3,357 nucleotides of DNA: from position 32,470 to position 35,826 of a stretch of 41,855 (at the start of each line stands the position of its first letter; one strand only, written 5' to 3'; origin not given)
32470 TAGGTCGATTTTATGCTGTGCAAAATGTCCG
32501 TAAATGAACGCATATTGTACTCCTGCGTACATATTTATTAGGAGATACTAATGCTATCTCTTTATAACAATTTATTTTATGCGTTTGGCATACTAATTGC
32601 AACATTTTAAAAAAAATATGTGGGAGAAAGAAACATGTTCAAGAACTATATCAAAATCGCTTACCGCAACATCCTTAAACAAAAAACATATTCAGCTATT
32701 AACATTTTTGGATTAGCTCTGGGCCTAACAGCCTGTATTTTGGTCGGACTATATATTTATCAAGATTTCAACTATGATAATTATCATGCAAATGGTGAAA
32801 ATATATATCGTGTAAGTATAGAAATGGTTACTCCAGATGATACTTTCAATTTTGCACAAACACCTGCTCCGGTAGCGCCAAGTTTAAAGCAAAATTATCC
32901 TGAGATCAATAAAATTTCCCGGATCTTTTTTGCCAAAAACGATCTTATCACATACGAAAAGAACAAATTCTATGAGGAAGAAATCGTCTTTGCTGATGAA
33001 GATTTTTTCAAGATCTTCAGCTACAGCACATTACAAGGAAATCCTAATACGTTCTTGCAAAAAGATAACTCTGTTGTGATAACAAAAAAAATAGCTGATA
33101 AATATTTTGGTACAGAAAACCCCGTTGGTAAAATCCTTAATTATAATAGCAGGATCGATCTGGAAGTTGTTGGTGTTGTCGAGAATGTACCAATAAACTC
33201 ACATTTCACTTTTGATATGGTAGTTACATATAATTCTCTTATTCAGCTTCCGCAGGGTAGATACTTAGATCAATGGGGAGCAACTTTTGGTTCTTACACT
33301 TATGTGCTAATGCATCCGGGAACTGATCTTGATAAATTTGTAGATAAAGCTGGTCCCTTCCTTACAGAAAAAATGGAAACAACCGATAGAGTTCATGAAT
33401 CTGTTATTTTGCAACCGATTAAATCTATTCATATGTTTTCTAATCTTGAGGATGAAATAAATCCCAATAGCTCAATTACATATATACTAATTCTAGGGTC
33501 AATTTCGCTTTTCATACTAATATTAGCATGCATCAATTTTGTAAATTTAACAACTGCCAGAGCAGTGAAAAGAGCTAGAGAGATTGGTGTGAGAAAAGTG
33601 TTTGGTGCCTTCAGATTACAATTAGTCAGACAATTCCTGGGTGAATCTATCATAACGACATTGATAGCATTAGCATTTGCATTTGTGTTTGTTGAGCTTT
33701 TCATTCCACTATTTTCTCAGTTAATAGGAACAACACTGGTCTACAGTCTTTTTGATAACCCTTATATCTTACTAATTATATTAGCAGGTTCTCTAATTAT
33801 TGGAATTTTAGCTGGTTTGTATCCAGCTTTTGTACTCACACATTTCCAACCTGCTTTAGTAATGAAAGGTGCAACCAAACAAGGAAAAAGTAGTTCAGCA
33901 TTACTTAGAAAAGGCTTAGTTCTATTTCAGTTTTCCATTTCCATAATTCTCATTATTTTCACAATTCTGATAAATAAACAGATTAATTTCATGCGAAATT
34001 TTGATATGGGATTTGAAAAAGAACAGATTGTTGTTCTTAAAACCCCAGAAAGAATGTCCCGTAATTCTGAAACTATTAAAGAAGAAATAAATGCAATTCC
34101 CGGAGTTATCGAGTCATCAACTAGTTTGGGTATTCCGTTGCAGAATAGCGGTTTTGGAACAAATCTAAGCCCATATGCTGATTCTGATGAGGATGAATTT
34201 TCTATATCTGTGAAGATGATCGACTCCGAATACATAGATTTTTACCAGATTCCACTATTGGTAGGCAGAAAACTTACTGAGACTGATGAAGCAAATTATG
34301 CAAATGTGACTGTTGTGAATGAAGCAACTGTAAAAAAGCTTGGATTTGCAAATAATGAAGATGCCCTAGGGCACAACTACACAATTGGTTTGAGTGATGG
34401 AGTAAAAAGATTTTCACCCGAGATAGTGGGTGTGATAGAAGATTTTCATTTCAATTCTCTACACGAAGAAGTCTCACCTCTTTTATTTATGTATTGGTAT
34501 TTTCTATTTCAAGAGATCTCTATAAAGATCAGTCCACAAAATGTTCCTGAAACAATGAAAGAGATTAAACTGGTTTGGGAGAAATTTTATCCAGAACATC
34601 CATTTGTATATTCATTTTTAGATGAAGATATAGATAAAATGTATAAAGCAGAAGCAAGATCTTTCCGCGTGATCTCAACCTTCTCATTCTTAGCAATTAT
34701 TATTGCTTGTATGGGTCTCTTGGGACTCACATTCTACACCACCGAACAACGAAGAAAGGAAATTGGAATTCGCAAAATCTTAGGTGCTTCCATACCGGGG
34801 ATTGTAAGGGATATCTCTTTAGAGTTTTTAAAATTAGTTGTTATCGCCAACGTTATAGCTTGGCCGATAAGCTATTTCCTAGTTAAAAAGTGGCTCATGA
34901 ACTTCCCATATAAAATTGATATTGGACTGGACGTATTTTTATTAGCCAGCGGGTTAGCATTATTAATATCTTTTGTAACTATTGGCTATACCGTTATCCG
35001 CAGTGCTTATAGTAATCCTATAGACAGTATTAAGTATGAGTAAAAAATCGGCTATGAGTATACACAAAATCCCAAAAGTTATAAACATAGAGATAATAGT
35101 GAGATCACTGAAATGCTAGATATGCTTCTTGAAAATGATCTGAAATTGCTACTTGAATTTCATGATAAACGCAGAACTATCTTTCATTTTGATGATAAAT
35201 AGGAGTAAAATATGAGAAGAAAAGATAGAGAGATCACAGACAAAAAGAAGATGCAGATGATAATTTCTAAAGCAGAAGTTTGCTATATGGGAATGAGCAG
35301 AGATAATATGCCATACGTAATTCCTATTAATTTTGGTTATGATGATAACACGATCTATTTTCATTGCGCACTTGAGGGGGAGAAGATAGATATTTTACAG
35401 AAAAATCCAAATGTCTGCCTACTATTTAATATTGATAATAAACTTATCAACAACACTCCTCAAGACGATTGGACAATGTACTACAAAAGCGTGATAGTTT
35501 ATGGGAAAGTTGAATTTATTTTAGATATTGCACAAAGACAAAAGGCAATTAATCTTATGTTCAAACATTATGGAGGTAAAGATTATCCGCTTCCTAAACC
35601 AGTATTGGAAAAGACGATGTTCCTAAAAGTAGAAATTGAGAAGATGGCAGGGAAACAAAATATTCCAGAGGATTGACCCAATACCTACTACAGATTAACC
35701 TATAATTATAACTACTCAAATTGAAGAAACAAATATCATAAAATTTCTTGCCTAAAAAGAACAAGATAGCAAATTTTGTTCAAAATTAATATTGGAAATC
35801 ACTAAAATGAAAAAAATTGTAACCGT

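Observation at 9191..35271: About 216-bp direct repeats duplicating a gene junction bracket a 25.6-kb segment with no integrase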

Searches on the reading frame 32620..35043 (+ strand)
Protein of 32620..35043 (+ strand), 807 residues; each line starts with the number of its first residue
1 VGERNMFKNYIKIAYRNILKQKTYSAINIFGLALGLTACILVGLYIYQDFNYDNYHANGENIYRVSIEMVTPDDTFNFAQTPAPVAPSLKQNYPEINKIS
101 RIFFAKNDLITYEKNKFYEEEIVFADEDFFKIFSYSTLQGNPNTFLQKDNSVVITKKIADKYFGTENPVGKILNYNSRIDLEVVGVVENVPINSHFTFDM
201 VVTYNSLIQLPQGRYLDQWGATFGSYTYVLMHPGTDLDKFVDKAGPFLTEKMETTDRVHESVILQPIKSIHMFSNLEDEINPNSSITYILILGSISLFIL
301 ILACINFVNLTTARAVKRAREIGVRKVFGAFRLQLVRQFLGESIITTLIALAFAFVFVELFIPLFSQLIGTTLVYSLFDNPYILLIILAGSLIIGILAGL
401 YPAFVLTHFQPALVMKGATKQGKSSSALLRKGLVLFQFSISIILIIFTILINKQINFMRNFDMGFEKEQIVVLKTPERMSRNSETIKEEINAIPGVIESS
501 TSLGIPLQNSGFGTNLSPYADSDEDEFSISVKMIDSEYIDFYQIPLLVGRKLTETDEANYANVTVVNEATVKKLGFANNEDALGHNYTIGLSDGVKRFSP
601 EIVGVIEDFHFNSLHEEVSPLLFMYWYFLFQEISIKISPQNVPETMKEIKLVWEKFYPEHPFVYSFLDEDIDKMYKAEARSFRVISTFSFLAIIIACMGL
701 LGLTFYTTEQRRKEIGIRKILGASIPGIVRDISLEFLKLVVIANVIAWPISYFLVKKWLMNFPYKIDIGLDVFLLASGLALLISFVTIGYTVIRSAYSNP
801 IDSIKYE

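Call 10: search_protein_families(library=pfam, proteins=[window:32620-35043:+])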
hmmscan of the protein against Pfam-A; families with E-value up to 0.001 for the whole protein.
window:32620-35043:+ (807 aa): 2 families
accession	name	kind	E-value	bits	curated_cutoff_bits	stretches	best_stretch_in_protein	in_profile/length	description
PF12704.14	MacB_PCD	-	6.6e-34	118.4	27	2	25-243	1-203/207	MacB-like periplasmic core domain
PF02687.27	FtsX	-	2.2e-25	89.5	25.5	2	294-411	2-120/120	FtsX-like permease C-terminal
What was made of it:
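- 32620..35043 (+): FtsX/MacB-type permease, the last gene of the segment. Pfam MacB_PCD plus FtsX (call 10).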

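Call 24: find_homologous_proteins(query=window:32620-35043:+, max_evalue=1e-50)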
Query window:32620-35043:+ (807 aa): 6472 proteins with E <= 1e-50 among 8000 candidates; the best 120 are listed.
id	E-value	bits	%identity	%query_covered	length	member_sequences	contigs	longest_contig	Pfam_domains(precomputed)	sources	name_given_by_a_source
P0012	0.0e+0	1775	100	99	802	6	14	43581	PF02687.28,PF12704.15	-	-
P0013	0.0e+0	1633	90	99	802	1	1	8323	PF02687.28,PF12704.15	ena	-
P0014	0.0e+0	1593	87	99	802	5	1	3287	PF02687.28,PF12704.15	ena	-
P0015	0.0e+0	1572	86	99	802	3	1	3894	PF02687.28,PF12704.15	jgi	-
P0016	0.0e+0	1388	76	99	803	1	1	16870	PF02687.28,PF12704.15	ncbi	-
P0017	0.0e+0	1383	75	99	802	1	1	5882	PF02687.28,PF12704.15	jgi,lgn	-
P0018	0.0e+0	1381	75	99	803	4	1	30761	PF02687.28,PF12704.15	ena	-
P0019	0.0e+0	1380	76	99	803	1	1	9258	PF02687.28,PF12704.15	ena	-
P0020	0.0e+0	1380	75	99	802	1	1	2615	PF02687.28,PF12704.15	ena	-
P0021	0.0e+0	1379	75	99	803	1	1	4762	PF02687.28,PF12704.15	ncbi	-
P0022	0.0e+0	1378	75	99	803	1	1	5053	PF02687.28,PF12704.15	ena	-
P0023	0.0e+0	1377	75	99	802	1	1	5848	PF02687.28,PF12704.15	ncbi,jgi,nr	ncbi:MAG: ABC transporter permease [Candidatus Cloacimonetes bacterium]|jgi:putative ABC transport s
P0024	0.0e+0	1374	75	99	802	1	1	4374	PF02687.28,PF12704.15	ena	-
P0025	0.0e+0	1366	74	99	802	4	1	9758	PF02687.28,PF12704.15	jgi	jgi:putative ABC transport system permease protein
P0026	0.0e+0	1358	74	99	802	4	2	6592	PF02687.28,PF12704.15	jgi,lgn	jgi:putative ABC transport system permease protein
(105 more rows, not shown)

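Call 30: find_encoding_contigs(protein=P0013, flank=10000, max_places=2)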
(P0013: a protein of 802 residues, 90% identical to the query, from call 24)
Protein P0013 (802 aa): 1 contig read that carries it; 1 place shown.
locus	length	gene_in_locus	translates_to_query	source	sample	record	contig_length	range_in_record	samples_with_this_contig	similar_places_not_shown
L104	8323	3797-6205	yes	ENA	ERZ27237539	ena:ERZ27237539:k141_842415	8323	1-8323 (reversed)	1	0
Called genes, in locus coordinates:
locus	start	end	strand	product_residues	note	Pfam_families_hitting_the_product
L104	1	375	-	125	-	?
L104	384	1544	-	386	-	PF00144:Beta-lactamase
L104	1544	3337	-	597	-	PF06739:SBBP (faint), PF11954:DUF3471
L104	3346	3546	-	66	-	-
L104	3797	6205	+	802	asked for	PF12704:MacB_PCD, PF02687:FtsX, PF12704:MacB_PCD, PF02687:FtsX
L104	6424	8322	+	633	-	?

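Call 31: find_encoding_contigs(protein=P0018, flank=10000, max_places=2)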
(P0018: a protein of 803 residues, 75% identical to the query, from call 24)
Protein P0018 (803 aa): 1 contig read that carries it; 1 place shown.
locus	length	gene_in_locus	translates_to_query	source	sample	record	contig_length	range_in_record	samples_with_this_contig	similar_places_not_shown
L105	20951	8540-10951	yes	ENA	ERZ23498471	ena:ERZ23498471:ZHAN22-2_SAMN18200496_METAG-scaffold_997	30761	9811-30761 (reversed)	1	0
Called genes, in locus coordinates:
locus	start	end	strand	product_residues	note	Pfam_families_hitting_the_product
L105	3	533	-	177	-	?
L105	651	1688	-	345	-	PF01636:APH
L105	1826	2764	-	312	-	PF03881:Fructosamin_kin (faint), PF01636:APH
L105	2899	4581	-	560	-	PF03235:GmrSD_N, PF07510:GmrSD_C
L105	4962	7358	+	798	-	PF12704:MacB_PCD, PF02687:FtsX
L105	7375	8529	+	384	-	PF08450:SGL (weak), PF13860:FlgD_ig (faint), PF18962:Por_Secre_tail (faint)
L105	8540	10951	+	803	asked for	PF12704:MacB_PCD, PF02687:FtsX, PF12704:MacB_PCD (weak), PF02687:FtsX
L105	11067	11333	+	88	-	-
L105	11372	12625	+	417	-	PF02321:OEP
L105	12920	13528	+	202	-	PF00440:TetR_N, PF08359:TetR_C_4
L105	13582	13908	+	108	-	-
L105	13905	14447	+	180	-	PF01871:AMMECR1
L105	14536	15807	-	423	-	PF00595:PDZ (weak), PF04495:GRASP55_65 (faint), PF13180:PDZ_2, PF17820:PDZ_6, PF13180:PDZ_2, PF17820:PDZ_6, PF13180:PDZ_2, PF17820:PDZ_6 (weak), +1 more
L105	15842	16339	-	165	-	-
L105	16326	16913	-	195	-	PF04542:Sigma70_r2 (weak), PF04545:Sigma70_r4, PF08281:Sigma70_r4_2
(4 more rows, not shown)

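Call 32: find_encoding_contigs(protein=P0016, flank=10000, max_places=2)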
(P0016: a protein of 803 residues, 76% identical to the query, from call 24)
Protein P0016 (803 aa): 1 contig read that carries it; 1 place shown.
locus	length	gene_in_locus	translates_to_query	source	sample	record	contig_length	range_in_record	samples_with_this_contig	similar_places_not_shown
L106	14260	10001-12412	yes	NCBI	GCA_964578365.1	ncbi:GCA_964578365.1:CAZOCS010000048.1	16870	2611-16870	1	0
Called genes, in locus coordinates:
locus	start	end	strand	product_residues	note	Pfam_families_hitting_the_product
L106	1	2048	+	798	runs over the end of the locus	PF12704:MacB_PCD, PF02687:FtsX, PF12704:MacB_PCD (weak), PF02687:FtsX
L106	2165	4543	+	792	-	PF12704:MacB_PCD, PF02687:FtsX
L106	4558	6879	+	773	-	PF12704:MacB_PCD, PF02687:FtsX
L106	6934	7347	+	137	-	PF13474:SnoaL_3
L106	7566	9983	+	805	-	PF12704:MacB_PCD, PF02687:FtsX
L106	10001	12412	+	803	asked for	PF12704:MacB_PCD, PF02687:FtsX, PF12704:MacB_PCD (weak), PF02687:FtsX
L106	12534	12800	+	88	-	-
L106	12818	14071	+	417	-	PF02321:OEP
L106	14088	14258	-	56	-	?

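Call 39: find_encoding_contigs(protein=P0012, flank=4000, max_places=10)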
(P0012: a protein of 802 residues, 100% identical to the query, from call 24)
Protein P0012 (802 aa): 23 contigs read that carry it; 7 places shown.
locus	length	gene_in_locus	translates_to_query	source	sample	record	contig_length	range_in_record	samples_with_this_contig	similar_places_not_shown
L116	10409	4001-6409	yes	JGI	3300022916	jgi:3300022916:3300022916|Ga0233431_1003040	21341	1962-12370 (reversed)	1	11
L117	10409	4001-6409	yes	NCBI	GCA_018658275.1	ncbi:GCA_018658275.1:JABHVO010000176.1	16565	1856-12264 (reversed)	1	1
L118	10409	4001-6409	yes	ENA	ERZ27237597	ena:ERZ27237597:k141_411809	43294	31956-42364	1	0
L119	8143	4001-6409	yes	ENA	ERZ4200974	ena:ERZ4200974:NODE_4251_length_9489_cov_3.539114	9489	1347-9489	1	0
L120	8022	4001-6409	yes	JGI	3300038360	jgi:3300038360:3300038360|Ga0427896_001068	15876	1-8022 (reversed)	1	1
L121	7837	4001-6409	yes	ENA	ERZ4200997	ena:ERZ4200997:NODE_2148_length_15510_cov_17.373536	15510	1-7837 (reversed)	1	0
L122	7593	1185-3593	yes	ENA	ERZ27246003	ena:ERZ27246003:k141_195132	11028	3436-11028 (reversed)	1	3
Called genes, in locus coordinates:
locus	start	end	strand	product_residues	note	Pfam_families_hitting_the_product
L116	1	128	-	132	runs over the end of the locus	PF00072:Response_reg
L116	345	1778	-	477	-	PF00072:Response_reg, PF14532:Sigma54_activ_2, PF00158:Sigma54_activat, PF01078:Mg_chelatase (faint), PF07728:AAA_5 (weak), PF25601:AAA_lid_14, PF02954:HTH_8 (weak)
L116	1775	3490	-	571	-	PF13424:TPR_12, PF17874:TPR_MalT, PF13424:TPR_12, PF13424:TPR_12, PF12862:ANAPC5 (weak), PF00515:TPR_1 (weak), PF13424:TPR_12, PF02518:HATPase_c, +13 more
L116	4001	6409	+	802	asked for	PF12704:MacB_PCD, PF02687:FtsX, PF12704:MacB_PCD (weak), PF02687:FtsX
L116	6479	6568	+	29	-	-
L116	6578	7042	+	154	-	PF01243:PNPOx_N, PF12900:Pyridox_ox_2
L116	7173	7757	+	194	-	-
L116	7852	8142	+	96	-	PF06291:Lambda_Bor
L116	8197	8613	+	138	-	PF00293:NUDIX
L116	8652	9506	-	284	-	PF11276:DUF3078 (weak)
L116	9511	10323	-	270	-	PF05552:MS_channel_1st_1, PF21088:MS_channel_1st (weak), PF00924:MS_channel_2nd, PF21082:MS_channel_3rd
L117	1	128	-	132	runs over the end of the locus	PF00072:Response_reg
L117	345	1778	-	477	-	PF00072:Response_reg, PF14532:Sigma54_activ_2, PF00158:Sigma54_activat, PF01078:Mg_chelatase (faint), PF07728:AAA_5 (weak), PF25601:AAA_lid_14, PF02954:HTH_8 (weak)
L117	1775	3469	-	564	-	PF13424:TPR_12, PF17874:TPR_MalT, PF13424:TPR_12, PF13424:TPR_12, PF12862:ANAPC5 (weak), PF00515:TPR_1 (weak), PF13424:TPR_12, PF02518:HATPase_c, +13 more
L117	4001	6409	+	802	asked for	PF12704:MacB_PCD, PF02687:FtsX, PF12704:MacB_PCD (weak), PF02687:FtsX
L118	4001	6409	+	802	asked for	PF12704:MacB_PCD, PF02687:FtsX, PF12704:MacB_PCD (weak), PF02687:FtsX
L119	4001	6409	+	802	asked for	PF12704:MacB_PCD, PF02687:FtsX, PF12704:MacB_PCD (weak), PF02687:FtsX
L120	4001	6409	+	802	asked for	PF12704:MacB_PCD, PF02687:FtsX, PF12704:MacB_PCD (weak), PF02687:FtsX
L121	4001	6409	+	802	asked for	PF12704:MacB_PCD, PF02687:FtsX, PF12704:MacB_PCD (weak), PF02687:FtsX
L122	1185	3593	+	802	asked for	PF12704:MacB_PCD, PF02687:FtsX, PF12704:MacB_PCD (weak), PF02687:FtsX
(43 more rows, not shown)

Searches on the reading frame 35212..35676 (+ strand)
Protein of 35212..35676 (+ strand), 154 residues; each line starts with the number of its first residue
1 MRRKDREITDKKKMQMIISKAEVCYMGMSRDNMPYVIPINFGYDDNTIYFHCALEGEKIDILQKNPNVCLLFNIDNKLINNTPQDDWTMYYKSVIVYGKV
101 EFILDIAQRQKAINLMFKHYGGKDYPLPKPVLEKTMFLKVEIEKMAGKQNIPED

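Call 10: search_protein_families(library=pfam, proteins=[window:35212-35676:+])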
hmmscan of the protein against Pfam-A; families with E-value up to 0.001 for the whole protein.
window:35212-35676:+ (154 aa): 3 families
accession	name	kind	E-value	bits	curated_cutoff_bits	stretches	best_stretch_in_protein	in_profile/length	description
PF12900.13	Pyridox_ox_2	-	1e-20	74.6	27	1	12-149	3-140/140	Pyridoxamine 5'-phosphate oxidase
PF01243.27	PNPOx_N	-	4.4e-12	46.9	28.1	1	12-146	3-117/120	Pyridoxamine 5'-phosphate oxidase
PF04299.18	FMN_bind_2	-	3.5e-05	24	22.4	1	7-121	8-135/168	Putative FMN-binding domain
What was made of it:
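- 35212..35676 (+): Intact PNPOx-family gene. Pfam PF12900 matches at E = 1e-20 over the full length (call 10).
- Checked: It also contains the start of the intact PNPOx gene (35212-35676), which matches Pfam Pyridox_ox_2 (call 10).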

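Call 16: find_encoding_contigs(protein=window:35212-35676:+, flank=10000, max_places=10)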
Protein window:35212-35676:+ (154 aa): 23 contigs read that carry it; 10 places shown.
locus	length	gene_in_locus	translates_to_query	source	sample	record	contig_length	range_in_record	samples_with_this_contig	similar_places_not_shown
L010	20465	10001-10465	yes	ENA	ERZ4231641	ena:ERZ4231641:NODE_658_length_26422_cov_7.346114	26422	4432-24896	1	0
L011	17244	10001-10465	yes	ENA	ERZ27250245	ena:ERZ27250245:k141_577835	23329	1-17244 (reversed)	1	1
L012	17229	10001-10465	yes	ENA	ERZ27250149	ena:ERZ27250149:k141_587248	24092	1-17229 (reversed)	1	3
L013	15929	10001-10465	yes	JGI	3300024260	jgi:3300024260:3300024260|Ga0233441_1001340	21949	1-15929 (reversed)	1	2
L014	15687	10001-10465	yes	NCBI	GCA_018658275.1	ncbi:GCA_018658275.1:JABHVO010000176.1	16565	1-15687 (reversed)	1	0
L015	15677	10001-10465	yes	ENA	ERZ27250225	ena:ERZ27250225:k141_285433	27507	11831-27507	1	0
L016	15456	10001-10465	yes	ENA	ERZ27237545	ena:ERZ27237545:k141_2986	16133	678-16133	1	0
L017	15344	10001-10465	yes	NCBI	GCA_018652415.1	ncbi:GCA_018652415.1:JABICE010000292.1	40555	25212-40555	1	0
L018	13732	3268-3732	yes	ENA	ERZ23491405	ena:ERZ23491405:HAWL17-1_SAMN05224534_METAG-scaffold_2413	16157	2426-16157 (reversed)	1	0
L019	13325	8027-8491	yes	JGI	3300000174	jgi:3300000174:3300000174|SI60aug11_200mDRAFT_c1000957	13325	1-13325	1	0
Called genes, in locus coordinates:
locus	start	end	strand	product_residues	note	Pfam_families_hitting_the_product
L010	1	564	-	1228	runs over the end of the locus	PF07494:Reg_prop (faint), PF13620:CarboxypepD_reg, PF00041:fn3 (faint), PF13860:FlgD_ig, PF18962:Por_Secre_tail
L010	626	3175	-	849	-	PF18962:Por_Secre_tail (weak), PF13860:FlgD_ig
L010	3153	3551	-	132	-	PF00072:Response_reg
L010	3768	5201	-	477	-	PF00072:Response_reg, PF14532:Sigma54_activ_2, PF00158:Sigma54_activat, PF01078:Mg_chelatase (faint), PF07728:AAA_5 (weak), PF25601:AAA_lid_14, PF02954:HTH_8 (weak)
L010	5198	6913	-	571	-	PF13424:TPR_12, PF17874:TPR_MalT, PF13424:TPR_12, PF13424:TPR_12, PF12862:ANAPC5 (weak), PF00515:TPR_1 (weak), PF13424:TPR_12, PF02518:HATPase_c, +13 more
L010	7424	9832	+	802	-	PF12704:MacB_PCD, PF02687:FtsX, PF12704:MacB_PCD (weak), PF02687:FtsX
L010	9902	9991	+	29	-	-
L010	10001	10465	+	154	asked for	PF01243:PNPOx_N, PF12900:Pyridox_ox_2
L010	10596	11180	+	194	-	-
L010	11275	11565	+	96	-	PF06291:Lambda_Bor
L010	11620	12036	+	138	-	PF00293:NUDIX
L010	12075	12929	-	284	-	PF11276:DUF3078 (weak)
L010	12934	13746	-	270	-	PF05552:MS_channel_1st_1, PF21088:MS_channel_1st (weak), PF00924:MS_channel_2nd, PF21082:MS_channel_3rd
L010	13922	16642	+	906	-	PF00149:Metallophos, PF13860:FlgD_ig (faint), PF18962:Por_Secre_tail (weak)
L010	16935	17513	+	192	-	PF03352:Adenine_glyco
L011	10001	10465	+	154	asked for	PF01243:PNPOx_N, PF12900:Pyridox_ox_2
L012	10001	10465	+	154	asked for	PF01243:PNPOx_N, PF12900:Pyridox_ox_2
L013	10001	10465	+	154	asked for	PF01243:PNPOx_N, PF12900:Pyridox_ox_2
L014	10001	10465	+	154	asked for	PF01243:PNPOx_N, PF12900:Pyridox_ox_2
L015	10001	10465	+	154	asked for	PF01243:PNPOx_N, PF12900:Pyridox_ox_2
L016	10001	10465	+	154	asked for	PF01243:PNPOx_N, PF12900:Pyridox_ox_2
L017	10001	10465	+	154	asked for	PF01243:PNPOx_N, PF12900:Pyridox_ox_2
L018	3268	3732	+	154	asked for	PF01243:PNPOx_N, PF12900:Pyridox_ox_2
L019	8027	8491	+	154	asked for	PF01243:PNPOx_N, PF12900:Pyridox_ox_2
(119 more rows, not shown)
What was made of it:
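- The right junction occurs in all 10 PNPOx-bearing contigs shown, out of 23 read (call 16), and in all 7 FtsX-bearing places shown (call 39).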
